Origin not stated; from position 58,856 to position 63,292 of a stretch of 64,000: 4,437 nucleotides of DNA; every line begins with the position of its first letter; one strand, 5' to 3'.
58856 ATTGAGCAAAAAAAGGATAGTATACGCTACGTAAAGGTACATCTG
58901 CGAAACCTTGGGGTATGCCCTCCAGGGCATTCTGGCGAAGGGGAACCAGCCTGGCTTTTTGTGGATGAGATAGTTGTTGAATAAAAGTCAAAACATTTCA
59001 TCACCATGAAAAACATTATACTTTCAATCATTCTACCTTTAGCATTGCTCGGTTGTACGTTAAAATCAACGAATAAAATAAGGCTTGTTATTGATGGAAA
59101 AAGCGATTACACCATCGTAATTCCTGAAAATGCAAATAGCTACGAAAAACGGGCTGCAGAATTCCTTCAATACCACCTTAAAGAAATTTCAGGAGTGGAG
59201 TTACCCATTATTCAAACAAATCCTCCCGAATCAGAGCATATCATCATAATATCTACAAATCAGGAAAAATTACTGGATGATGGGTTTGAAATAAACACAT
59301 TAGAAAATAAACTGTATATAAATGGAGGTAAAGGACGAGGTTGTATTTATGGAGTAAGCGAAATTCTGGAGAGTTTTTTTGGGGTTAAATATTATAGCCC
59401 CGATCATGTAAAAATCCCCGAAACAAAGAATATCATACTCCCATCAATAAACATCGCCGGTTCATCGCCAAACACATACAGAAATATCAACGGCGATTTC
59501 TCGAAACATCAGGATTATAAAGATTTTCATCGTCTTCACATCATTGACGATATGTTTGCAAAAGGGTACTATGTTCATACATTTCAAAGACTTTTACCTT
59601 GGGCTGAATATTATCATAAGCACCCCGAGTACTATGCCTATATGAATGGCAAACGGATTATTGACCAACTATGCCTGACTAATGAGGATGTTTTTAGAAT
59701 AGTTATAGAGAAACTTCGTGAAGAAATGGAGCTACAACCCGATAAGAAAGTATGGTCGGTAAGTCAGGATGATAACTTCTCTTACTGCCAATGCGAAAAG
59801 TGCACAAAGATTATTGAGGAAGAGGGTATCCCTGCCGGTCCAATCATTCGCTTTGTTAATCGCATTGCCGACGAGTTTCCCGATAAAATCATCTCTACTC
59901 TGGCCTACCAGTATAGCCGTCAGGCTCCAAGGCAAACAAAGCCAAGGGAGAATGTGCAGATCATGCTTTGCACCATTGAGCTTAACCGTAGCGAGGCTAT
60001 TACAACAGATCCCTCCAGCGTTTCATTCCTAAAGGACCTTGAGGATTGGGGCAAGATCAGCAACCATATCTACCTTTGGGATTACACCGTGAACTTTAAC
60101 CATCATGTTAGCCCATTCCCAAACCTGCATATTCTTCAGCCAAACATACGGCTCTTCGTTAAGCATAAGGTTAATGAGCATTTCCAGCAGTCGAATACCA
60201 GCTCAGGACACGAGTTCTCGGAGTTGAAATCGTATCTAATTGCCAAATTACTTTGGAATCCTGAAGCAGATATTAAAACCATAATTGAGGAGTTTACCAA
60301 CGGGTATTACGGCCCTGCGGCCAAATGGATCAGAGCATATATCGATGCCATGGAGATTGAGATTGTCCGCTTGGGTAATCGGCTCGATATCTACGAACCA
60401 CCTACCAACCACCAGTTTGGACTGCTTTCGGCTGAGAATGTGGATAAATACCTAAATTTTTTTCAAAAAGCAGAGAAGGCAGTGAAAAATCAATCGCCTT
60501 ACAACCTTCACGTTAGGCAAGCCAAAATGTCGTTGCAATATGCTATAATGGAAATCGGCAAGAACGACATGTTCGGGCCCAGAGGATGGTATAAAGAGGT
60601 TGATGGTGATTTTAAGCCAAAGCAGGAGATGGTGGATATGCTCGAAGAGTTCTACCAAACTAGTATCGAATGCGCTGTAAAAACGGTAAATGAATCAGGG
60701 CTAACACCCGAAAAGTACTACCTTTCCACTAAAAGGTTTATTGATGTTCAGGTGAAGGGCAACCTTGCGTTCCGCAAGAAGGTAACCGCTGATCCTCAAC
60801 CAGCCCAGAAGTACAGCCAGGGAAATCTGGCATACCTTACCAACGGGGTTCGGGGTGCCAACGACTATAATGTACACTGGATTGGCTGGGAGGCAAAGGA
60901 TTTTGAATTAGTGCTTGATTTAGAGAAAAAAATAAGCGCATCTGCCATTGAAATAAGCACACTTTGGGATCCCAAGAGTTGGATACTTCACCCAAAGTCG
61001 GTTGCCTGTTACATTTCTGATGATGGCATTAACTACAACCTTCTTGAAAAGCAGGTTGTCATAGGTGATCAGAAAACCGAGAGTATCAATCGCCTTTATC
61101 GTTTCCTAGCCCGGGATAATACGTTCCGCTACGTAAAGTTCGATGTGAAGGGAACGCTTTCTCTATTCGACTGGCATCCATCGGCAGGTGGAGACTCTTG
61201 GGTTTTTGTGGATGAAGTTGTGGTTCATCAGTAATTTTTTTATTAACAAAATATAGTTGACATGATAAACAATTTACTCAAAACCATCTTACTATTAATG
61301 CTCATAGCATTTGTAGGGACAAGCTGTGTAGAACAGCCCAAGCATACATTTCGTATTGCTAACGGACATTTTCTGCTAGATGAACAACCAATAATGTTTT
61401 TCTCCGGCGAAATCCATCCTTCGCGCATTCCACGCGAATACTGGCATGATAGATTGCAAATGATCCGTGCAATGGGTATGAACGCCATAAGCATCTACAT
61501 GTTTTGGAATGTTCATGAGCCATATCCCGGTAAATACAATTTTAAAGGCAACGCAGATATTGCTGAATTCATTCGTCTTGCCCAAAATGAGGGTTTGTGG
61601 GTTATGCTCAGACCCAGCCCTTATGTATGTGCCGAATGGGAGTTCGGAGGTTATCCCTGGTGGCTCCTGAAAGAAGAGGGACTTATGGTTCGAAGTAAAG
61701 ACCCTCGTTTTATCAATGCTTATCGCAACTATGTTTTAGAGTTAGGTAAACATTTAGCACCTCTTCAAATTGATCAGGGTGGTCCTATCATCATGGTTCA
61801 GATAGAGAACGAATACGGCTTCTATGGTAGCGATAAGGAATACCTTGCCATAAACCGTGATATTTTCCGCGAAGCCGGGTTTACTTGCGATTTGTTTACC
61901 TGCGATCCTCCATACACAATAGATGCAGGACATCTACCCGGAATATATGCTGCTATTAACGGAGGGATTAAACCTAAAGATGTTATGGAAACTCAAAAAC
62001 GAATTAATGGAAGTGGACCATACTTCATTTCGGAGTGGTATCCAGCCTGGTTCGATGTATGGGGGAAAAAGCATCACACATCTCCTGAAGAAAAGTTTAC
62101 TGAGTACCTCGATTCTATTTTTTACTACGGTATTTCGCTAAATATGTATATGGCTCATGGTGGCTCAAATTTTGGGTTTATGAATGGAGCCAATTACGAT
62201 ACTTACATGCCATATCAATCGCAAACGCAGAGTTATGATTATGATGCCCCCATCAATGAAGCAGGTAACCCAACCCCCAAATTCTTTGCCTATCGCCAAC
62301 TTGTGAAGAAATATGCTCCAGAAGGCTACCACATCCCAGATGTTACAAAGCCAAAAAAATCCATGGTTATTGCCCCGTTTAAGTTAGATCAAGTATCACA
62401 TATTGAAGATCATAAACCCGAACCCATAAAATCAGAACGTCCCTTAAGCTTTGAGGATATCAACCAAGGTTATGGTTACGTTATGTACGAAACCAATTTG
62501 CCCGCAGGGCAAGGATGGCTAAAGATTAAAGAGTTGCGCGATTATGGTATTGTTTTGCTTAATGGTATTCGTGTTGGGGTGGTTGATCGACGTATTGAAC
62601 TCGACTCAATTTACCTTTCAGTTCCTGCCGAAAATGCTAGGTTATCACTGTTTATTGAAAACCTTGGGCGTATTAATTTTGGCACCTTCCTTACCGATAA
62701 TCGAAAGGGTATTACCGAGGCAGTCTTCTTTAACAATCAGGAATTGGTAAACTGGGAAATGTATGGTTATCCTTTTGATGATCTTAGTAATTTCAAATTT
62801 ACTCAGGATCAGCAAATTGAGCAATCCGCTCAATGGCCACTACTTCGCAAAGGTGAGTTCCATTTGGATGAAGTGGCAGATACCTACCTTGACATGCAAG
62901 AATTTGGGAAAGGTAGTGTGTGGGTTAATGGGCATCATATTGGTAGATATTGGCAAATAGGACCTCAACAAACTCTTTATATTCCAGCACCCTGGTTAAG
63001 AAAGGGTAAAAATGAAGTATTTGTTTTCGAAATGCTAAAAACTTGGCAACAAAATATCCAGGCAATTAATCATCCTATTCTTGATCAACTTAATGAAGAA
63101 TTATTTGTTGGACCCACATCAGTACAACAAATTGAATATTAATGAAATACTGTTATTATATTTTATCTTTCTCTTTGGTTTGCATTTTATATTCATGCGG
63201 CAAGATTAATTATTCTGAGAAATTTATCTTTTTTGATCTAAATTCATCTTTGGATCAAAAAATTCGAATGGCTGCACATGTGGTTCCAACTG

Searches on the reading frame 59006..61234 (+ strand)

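Call 64: search_protein_families(library=pfam, proteins=[window:59006-61234:+], max_evalue=0.000001)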
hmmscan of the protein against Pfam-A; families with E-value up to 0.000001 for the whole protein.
window:59006-61234:+ (742 aa): 1 family
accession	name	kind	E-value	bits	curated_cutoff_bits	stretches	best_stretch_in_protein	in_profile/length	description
PF16126.11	DUF4838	-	6.7e-108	361.1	26.6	1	129-447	1-325/325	Domain of unknown function (DUF4838)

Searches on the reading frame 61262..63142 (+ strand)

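Call 64: search_protein_families(library=pfam, proteins=[window:61262-63142:+], max_evalue=0.000001)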
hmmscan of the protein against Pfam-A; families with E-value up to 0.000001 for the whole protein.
window:61262-63142:+ (626 aa): 4 families
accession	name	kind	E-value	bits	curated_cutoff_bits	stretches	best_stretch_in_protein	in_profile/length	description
PF01301.25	Glyco_hydro_35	-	1.2e-110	370.5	27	1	37-350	2-318/319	Glycosyl hydrolases family 35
PF21317.3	BetaGal_ABD_1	-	1.7e-27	96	27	1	394-502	1-111/113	Beta-galactosidase, first all-beta domain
PF21467.3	BetaGal_gal-bd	-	1.9e-26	92.4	27.3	1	527-584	2-62/62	Beta-galactosidase, galactose-binding domain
PF02449.21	Glyco_hydro_42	-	2.1e-10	40.9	21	1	52-203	3-155/376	Beta-galactosidase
